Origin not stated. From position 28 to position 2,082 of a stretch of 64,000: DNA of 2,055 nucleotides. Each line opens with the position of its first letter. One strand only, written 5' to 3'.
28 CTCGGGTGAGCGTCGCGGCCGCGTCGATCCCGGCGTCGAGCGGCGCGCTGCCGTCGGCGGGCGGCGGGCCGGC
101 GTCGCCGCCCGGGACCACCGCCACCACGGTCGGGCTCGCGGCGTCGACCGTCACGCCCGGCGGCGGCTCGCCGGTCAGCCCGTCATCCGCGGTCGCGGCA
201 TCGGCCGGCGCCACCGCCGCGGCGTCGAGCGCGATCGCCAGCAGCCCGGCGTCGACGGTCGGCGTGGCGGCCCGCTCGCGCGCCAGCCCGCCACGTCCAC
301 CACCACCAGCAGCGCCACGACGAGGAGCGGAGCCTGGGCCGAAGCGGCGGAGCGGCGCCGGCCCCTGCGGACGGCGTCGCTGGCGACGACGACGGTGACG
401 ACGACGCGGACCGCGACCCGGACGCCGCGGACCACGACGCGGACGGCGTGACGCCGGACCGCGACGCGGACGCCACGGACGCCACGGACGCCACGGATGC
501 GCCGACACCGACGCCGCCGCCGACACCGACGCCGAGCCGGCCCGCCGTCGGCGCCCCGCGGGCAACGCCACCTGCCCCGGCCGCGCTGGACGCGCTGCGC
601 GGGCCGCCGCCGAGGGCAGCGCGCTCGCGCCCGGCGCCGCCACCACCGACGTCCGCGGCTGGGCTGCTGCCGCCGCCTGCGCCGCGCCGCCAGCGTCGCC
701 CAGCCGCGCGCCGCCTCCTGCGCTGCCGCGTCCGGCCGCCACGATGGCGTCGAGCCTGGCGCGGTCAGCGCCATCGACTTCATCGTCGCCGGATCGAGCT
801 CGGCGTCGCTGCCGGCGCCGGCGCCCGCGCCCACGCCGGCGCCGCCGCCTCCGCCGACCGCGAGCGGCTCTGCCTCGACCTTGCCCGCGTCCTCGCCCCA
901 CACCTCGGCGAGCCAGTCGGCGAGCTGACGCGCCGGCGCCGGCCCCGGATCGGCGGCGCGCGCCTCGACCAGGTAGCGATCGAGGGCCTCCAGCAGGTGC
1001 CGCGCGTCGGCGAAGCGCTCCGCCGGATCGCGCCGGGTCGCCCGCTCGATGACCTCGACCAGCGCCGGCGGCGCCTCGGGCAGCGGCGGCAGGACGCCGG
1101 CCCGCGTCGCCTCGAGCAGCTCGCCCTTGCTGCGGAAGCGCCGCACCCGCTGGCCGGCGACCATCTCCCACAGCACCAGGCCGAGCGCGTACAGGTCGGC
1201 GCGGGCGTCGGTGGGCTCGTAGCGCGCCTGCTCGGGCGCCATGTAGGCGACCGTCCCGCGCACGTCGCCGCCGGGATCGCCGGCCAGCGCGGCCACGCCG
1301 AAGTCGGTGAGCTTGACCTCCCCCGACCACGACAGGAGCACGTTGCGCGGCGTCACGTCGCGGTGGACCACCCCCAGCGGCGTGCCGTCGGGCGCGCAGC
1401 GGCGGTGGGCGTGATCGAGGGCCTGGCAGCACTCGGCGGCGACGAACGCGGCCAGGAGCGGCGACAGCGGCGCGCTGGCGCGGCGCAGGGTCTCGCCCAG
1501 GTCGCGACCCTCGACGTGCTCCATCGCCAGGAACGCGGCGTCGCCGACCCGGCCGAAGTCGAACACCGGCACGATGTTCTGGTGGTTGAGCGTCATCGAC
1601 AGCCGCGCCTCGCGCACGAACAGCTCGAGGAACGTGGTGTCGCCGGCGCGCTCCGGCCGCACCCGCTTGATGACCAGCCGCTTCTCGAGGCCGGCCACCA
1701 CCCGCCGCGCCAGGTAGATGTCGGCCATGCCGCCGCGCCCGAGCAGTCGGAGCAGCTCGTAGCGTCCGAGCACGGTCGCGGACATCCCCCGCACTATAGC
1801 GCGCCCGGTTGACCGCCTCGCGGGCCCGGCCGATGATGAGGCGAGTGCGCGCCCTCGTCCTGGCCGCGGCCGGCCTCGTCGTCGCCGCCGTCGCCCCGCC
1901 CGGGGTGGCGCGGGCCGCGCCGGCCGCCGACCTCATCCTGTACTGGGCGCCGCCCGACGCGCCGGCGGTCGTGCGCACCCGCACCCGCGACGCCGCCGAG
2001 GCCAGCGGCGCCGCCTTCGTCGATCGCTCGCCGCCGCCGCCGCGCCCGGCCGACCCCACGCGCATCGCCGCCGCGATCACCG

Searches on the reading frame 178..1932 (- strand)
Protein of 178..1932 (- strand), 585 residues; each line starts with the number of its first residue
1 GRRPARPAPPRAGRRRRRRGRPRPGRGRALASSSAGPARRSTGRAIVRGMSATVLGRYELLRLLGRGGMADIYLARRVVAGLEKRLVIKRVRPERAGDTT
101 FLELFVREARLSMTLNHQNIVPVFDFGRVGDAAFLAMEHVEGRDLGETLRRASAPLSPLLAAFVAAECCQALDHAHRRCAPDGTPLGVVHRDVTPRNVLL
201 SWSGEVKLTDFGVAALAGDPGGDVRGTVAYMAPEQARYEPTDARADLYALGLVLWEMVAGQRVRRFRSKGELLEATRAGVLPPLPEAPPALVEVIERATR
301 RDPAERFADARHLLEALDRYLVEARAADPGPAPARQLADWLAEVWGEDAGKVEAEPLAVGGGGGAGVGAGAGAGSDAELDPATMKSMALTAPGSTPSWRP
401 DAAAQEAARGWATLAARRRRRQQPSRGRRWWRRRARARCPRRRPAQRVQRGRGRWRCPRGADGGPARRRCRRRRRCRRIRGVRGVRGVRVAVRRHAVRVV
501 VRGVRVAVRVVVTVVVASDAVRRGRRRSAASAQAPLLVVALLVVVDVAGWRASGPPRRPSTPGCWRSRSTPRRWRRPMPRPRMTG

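Call 83: search_protein_families(library=pfam, proteins=[window:178-1932:-], max_evalue=0.00001)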
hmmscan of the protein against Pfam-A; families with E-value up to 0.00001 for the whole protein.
window:178-1932:- (585 aa): 2 families
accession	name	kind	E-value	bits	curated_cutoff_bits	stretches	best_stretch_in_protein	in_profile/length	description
PF00069.31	Pkinase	-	1.3e-35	123.6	31.7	1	58-308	1-253/263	Protein kinase domain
PF07714.23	PK_Tyr_Ser-Thr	-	1.1e-25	90.9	23.1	1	60-307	3-249/258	Protein tyrosine and serine/threonine kinase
